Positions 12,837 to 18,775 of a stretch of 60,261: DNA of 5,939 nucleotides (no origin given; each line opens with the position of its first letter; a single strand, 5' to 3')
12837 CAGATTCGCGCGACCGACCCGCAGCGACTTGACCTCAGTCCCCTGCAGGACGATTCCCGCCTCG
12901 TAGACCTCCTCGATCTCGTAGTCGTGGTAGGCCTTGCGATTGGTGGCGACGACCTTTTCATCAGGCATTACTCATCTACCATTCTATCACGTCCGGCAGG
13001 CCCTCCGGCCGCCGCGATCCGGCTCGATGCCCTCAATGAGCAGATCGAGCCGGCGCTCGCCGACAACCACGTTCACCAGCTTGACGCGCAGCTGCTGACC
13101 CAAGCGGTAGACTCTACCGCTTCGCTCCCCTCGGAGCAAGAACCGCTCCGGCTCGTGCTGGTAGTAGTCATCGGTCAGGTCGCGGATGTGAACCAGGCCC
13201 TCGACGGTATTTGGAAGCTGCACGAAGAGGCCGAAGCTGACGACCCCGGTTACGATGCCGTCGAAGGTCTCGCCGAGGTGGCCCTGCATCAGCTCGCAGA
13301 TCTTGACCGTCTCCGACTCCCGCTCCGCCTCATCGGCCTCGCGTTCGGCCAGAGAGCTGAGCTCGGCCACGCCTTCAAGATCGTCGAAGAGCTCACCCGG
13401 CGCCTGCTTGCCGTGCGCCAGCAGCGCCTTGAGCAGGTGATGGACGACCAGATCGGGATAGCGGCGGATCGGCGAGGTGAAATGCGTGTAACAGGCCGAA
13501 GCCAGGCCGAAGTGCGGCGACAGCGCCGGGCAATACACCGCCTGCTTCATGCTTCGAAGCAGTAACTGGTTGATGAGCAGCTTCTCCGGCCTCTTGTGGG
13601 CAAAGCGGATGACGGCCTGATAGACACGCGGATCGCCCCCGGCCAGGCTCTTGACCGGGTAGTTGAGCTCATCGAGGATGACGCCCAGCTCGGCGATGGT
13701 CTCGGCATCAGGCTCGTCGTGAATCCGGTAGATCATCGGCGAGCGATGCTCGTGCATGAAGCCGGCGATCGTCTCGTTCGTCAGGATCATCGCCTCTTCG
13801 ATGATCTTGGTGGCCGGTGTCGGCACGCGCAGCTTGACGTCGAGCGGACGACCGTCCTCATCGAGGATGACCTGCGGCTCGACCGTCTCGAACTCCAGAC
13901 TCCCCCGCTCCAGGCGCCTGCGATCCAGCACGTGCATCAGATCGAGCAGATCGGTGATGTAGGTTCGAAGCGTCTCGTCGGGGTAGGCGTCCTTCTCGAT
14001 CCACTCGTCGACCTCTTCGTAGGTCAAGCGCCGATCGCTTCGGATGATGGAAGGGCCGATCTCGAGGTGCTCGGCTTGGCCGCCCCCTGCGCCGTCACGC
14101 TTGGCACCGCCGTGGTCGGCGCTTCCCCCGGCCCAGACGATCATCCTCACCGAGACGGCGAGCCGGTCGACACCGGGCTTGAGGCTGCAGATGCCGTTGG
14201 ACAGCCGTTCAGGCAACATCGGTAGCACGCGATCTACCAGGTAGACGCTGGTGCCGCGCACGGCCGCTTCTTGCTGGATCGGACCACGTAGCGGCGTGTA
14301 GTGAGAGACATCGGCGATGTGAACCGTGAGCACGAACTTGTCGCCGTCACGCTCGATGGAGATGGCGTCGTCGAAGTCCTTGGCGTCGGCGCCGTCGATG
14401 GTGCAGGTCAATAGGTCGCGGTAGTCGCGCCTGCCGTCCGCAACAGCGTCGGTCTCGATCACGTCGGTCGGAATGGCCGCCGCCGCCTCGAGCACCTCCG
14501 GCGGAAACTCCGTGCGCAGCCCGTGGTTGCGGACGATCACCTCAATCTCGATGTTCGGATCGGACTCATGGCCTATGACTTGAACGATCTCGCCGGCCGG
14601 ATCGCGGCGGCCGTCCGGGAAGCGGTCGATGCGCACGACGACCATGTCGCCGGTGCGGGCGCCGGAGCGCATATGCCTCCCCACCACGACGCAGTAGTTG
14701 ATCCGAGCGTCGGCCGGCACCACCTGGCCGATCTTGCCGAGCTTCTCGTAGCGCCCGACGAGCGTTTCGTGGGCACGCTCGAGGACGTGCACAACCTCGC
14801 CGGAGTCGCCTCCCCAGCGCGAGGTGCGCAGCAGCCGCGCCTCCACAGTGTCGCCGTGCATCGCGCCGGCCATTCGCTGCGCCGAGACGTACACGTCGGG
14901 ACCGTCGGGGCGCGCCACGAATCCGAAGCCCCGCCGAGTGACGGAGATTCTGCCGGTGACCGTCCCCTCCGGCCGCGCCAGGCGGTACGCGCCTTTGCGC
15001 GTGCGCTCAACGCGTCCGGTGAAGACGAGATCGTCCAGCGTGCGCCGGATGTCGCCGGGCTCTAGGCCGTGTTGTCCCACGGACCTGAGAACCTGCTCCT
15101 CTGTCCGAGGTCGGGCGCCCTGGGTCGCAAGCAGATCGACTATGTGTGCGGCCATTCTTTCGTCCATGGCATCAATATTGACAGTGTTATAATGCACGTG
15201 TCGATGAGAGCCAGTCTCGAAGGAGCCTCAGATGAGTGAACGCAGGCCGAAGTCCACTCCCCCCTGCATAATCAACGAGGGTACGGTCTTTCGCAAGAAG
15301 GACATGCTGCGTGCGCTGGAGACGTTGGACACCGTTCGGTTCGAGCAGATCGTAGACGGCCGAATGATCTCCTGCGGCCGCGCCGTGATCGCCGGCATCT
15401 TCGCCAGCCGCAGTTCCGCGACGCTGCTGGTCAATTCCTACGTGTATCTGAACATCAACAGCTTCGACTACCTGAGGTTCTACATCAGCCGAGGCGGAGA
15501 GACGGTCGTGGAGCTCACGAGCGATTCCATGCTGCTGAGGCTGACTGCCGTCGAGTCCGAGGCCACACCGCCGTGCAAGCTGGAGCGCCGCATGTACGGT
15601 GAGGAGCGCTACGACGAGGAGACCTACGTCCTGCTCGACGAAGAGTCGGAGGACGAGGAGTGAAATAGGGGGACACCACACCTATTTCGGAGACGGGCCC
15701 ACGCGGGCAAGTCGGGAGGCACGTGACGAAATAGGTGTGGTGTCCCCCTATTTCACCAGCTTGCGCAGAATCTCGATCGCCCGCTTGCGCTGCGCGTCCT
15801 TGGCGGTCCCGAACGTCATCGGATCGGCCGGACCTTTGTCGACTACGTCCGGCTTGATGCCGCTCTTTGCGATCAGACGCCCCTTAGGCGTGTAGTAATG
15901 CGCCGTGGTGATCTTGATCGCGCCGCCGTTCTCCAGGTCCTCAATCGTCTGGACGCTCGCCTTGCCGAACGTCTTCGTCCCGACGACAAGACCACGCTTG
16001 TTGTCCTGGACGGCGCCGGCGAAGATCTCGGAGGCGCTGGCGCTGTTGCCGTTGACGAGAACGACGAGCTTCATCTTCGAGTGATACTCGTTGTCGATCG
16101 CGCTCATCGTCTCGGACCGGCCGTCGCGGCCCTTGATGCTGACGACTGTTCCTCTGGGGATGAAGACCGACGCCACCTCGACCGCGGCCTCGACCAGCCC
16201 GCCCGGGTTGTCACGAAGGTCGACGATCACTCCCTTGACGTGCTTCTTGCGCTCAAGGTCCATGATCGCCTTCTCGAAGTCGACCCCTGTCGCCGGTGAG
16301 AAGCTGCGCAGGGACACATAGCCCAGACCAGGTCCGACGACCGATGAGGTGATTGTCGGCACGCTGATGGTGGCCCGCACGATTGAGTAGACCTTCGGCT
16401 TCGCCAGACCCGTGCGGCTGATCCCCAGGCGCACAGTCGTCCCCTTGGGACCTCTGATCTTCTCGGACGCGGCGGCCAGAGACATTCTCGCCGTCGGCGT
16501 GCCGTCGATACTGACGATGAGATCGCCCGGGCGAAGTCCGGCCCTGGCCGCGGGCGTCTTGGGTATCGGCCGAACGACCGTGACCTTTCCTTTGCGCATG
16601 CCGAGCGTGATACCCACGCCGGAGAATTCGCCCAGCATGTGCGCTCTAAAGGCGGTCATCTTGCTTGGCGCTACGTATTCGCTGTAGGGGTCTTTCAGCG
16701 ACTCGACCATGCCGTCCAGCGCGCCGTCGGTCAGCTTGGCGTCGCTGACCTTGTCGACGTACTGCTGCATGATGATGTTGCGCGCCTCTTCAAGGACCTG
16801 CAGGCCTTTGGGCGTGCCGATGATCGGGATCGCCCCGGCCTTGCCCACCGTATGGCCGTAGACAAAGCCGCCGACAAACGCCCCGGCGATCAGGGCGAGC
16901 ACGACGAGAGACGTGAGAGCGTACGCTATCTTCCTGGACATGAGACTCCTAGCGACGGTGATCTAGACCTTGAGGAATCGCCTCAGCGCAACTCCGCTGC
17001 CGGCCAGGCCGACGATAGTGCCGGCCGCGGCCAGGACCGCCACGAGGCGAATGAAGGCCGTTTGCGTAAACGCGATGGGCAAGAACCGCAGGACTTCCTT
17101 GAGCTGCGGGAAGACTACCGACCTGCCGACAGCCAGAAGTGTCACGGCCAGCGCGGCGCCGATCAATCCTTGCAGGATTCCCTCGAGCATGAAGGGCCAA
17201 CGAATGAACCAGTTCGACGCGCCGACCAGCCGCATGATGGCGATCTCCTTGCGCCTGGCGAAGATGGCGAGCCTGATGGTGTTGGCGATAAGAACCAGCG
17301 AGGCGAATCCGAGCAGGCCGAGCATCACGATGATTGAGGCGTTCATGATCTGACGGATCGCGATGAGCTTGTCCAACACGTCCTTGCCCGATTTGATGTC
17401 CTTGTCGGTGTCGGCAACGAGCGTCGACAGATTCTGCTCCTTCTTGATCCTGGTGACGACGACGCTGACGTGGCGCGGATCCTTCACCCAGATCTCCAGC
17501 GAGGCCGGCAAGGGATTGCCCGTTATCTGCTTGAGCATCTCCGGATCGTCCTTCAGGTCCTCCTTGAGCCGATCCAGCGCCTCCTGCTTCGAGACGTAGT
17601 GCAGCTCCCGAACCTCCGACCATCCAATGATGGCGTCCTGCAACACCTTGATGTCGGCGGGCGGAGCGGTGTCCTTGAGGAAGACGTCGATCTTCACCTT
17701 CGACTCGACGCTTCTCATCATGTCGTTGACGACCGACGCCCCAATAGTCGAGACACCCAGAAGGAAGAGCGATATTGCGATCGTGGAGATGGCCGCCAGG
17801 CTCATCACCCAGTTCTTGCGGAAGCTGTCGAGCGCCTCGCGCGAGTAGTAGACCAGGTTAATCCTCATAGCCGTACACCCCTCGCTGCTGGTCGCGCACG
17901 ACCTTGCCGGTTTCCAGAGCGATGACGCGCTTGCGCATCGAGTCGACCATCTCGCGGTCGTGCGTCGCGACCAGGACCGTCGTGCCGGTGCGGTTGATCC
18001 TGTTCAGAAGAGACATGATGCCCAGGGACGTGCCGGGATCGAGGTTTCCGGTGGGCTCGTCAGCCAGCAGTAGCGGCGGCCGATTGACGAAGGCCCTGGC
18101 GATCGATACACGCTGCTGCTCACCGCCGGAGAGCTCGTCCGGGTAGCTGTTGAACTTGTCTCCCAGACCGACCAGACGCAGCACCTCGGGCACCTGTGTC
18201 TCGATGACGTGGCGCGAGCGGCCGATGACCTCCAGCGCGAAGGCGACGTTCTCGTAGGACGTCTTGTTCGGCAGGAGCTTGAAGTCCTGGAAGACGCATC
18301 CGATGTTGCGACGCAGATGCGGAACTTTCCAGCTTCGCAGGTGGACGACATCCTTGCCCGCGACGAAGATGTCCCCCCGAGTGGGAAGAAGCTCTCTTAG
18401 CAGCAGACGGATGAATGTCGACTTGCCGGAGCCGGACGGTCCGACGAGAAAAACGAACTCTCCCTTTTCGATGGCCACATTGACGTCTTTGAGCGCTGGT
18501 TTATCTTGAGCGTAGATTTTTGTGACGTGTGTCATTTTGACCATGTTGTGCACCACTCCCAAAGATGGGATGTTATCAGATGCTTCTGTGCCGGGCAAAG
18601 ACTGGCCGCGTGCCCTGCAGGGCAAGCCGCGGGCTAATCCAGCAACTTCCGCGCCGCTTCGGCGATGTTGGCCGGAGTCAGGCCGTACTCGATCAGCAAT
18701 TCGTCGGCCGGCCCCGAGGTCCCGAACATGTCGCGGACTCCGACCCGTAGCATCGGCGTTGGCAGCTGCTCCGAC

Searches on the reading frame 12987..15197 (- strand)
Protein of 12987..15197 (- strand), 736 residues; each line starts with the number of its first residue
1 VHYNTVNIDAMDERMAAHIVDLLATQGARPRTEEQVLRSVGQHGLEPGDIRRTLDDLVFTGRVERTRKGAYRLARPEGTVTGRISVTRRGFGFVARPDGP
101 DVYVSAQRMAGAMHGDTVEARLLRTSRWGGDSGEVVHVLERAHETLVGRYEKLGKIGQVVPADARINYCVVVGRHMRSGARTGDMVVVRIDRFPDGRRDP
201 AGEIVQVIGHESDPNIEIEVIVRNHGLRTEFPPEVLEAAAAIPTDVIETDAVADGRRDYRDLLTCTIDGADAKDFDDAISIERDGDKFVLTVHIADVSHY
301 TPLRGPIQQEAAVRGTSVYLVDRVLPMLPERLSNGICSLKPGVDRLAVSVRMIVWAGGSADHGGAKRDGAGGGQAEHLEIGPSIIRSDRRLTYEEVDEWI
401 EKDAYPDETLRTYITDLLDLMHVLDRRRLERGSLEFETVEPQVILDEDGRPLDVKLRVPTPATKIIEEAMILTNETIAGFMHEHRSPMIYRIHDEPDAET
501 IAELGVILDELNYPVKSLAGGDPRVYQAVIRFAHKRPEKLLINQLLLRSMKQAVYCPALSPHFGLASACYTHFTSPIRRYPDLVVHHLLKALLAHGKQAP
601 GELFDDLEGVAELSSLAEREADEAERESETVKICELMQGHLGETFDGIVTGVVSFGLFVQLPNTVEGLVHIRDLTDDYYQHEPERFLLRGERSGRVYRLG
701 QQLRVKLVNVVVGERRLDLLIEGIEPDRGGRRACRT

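Call 56: search_protein_families(library=pfam, proteins=[window:12987-15197:-], max_evalue=0.00001)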
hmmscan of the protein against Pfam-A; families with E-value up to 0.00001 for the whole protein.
window:12987-15197:- (736 aa): 5 families
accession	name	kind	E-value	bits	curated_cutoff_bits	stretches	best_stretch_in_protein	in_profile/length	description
PF00773.25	RNB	-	6.6e-98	328.4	29.3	1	256-594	1-325/326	RNB domain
PF17876.7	CSD2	-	1e-25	90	26.2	1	159-232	2-74/74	Cold shock domain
PF08206.17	OB_RNB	-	7.6e-16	58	24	1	82-138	1-58/58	Ribonuclease B OB domain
PF00575.29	S1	-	4.5e-14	53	22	1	642-721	5-73/74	S1 RNA binding domain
PF17849.7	OB_Dis3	-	2.1e-07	31.3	22.8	1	159-226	4-77/77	Dis3-like cold-shock domain 2 (CSD2)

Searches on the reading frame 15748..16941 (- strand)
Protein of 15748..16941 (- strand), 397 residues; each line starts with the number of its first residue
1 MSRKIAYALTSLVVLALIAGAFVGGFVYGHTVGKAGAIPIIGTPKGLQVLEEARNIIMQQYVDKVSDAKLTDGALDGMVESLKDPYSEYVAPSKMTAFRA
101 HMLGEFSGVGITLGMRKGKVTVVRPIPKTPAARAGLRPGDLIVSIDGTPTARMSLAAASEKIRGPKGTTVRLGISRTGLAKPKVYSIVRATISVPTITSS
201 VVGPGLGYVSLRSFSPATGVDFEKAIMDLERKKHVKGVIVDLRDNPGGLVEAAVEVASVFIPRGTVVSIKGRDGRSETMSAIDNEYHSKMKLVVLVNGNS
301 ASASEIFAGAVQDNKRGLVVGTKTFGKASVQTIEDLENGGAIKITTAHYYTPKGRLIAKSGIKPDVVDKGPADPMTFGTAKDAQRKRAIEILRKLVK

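Call 56: search_protein_families(library=pfam, proteins=[window:15748-16941:-], max_evalue=0.00001)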
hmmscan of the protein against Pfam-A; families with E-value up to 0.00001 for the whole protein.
window:15748-16941:- (397 aa): 5 families
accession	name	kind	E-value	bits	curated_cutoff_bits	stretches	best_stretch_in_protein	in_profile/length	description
PF03572.23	Peptidase_S41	-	3.2e-55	186.6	24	1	206-367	2-164/165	Peptidase family S41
PF17820.7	PDZ_6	-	3.8e-14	52.6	27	1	122-174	2-52/54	PDZ domain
PF22694.1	CtpB_N-like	-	8.1e-14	52.3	27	1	46-90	37-81/85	Activating protease CtpB N-terminal domain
PF00595.29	PDZ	-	7.3e-11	42.7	23.2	1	107-174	10-80/81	PDZ domain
PF13180.12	PDZ_2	-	5.4e-10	39.9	27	1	109-178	3-71/80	PDZ domain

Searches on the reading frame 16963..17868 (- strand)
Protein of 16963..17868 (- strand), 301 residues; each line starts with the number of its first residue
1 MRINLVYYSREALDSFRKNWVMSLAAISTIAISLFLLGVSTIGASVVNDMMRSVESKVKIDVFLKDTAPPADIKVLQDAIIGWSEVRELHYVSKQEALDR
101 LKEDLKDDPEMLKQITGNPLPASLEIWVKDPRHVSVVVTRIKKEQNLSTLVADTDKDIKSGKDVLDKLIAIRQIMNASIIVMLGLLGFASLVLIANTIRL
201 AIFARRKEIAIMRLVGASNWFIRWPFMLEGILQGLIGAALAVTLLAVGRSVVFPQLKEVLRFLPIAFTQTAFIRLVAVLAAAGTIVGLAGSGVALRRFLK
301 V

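Call 56: search_protein_families(library=pfam, proteins=[window:16963-17868:-], max_evalue=0.00001)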
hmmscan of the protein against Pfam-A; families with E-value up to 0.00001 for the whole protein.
window:16963-17868:- (301 aa): 2 families
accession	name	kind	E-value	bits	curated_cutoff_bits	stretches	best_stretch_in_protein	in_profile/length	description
PF18075.7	FtsX_ECD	-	1.7e-20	73.9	23.5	1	58-145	1-91/96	FtsX extracellular domain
PF02687.27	FtsX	-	3.6e-13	50.1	25.5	1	181-300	2-117/120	FtsX-like permease C-terminal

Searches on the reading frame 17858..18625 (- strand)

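Call 56: search_protein_families(library=pfam, proteins=[window:17858-18625:-], max_evalue=0.00001)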
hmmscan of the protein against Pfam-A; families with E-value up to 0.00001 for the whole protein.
window:17858-18625:- (255 aa): 4 families
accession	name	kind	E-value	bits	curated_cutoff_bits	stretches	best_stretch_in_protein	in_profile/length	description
PF00005.33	ABC_tran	-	1.2e-35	123.6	25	1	45-192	1-136/137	ABC transporter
PF13304.12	AAA_21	-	2.4e-08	34.8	27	0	57-75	1-19/304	AAA domain, putative AbiEii toxin, Type IV TA system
PF02463.25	SMC_N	-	2.8e-07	30.6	40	1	55-234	24-209/220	RecF/RecN/SMC N terminal domain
PF13191.12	AAA_16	-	6.6e-06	27.2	32.6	1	52-101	21-64/167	AAA ATPase domain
